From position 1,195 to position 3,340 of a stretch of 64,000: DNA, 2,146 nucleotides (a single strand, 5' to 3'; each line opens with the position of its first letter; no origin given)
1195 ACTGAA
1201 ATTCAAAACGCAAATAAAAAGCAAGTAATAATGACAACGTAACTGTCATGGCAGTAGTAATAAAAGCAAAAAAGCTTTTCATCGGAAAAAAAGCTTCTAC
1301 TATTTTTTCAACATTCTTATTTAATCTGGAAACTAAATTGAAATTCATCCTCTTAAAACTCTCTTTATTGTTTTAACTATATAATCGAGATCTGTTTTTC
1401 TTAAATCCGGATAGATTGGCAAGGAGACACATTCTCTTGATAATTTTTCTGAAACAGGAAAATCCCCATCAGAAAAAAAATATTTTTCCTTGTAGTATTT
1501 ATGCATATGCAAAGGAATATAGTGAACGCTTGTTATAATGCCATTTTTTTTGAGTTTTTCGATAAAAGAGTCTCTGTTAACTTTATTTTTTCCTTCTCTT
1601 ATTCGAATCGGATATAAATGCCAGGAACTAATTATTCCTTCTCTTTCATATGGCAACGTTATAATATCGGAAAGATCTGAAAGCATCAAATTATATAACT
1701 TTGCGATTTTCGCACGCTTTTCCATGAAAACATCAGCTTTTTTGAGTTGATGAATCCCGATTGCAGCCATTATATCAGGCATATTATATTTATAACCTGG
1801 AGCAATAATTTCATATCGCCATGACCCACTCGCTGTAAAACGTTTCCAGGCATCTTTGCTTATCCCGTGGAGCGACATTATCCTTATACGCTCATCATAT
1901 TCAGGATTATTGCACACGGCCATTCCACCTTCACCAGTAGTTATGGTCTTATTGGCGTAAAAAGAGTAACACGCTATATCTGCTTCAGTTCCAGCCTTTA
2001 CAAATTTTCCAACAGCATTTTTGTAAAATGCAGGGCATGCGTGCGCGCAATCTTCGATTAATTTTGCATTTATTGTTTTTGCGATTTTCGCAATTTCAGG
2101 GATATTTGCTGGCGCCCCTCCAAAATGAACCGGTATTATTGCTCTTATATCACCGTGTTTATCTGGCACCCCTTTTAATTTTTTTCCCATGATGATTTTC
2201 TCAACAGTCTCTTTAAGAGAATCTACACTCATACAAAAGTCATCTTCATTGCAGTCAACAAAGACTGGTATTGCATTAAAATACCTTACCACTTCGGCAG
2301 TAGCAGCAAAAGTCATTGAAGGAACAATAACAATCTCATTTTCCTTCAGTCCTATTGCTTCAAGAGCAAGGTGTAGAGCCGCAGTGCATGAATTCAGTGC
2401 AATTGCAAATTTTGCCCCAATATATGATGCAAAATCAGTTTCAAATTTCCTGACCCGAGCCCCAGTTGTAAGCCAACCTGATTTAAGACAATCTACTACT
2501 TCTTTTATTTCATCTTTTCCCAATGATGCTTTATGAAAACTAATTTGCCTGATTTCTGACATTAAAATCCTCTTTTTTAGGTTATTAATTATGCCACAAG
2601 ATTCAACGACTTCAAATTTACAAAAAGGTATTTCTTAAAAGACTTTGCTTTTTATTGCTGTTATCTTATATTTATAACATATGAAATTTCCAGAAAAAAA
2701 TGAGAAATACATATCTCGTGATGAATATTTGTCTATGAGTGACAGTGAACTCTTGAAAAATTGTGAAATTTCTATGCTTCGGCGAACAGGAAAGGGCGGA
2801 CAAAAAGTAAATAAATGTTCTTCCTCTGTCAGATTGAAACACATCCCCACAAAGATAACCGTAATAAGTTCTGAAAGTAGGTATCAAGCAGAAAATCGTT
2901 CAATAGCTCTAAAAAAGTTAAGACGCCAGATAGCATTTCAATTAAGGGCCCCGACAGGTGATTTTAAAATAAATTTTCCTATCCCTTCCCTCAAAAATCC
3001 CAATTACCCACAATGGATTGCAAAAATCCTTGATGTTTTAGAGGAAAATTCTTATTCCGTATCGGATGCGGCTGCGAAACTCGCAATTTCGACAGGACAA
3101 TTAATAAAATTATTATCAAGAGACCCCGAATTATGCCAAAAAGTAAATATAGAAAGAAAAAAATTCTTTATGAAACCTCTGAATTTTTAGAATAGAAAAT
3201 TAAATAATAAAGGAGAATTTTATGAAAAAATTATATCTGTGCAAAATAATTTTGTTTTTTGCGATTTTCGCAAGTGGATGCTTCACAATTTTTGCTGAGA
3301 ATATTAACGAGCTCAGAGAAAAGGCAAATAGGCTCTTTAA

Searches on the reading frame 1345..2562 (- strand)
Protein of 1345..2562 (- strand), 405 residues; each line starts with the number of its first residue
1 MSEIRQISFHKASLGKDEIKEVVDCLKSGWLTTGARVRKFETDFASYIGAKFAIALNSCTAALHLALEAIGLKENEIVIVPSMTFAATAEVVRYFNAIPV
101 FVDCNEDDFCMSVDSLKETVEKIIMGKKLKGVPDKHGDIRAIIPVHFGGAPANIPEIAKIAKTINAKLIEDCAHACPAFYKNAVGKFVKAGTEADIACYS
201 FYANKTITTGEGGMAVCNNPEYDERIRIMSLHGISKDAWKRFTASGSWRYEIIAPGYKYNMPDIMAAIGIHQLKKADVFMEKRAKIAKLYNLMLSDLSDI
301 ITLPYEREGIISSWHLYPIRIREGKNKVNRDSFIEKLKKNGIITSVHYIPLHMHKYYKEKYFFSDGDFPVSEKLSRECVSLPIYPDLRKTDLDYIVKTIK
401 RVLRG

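Call 40: search_protein_families(library=pfam, proteins=[window:1345-2562:-])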
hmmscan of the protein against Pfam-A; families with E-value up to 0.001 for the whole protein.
window:1345-2562:- (405 aa): 2 families
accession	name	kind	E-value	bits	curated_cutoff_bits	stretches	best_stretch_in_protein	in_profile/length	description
PF01041.23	DegT_DnrJ_EryC1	-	2.8e-116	389.1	19.8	1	14-399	3-359/360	DegT/DnrJ/EryC1/StrS aminotransferase family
PF00155.27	Aminotran_1_2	-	4.4e-06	26.5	19.7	1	39-201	46-217/361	Aminotransferase class I and II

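Call 55: find_encoding_contigs(protein=window:1345-2562:-, flank=10000, max_places=1)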
Protein window:1345-2562:- (405 aa): 15 contigs read that carry it; 1 place shown.
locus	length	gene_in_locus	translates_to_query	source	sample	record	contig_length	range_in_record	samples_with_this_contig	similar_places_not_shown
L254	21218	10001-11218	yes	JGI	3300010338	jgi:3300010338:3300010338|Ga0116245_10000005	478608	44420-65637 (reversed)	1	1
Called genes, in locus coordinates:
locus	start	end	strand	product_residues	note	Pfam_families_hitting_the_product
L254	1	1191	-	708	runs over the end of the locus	PF03449:GreA_GreB_N, PF01272:GreA_GreB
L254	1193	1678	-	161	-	-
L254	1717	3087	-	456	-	PF00072:Response_reg, PF00004:AAA (faint), PF00158:Sigma54_activat, PF14532:Sigma54_activ_2, PF07728:AAA_5, PF25601:AAA_lid_14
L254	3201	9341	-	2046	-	PF01835:MG2, PF17791:MG3 (weak), PF17789:MG4 (faint), PF07703:A2M_BRD, PF00207:A2M, PF07678:TED_complement (weak), PF17973:bMG10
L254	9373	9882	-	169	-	PF00472:RF-1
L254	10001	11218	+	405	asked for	PF01041:DegT_DnrJ_EryC1, PF00155:Aminotran_1_2 (weak)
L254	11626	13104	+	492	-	PF13727:CoA_binding_3 (weak), PF00106:adh_short (weak), PF01073:3Beta_HSD, PF01370:Epimerase, PF02719:Polysacc_synt_2, PF04321:RmlD_sub_bind, PF07993:NAD_binding_4 (faint), PF16363:GDP_Man_Dehyd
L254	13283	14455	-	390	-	PF02595:Gly_kinase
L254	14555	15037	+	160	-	PF00300:His_Phos_1 (weak)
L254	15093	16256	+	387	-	PF01408:GFO_IDH_MocA, PF22725:GFO_IDH_MocA_C3, PF02894:GFO_IDH_MocA_C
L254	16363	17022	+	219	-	PF02954:HTH_8 (faint), PF12728:HTH_17, PF00072:Response_reg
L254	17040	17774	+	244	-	PF09459:EB_dh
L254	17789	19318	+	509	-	PF00672:HAMP, PF00512:HisKA, PF02518:HATPase_c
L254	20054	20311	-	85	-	-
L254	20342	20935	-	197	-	PF07596:SBP_bac_10 (weak)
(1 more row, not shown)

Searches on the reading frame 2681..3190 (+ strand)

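Call 40: search_protein_families(library=pfam, proteins=[window:2681-3190:+])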
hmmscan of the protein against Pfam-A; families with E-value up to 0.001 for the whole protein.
window:2681-3190:+ (169 aa): 1 family
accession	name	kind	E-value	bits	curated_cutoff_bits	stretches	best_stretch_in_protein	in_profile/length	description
PF00472.26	RF-1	-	1e-16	61.3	35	1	26-85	10-70/116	RF-1 domain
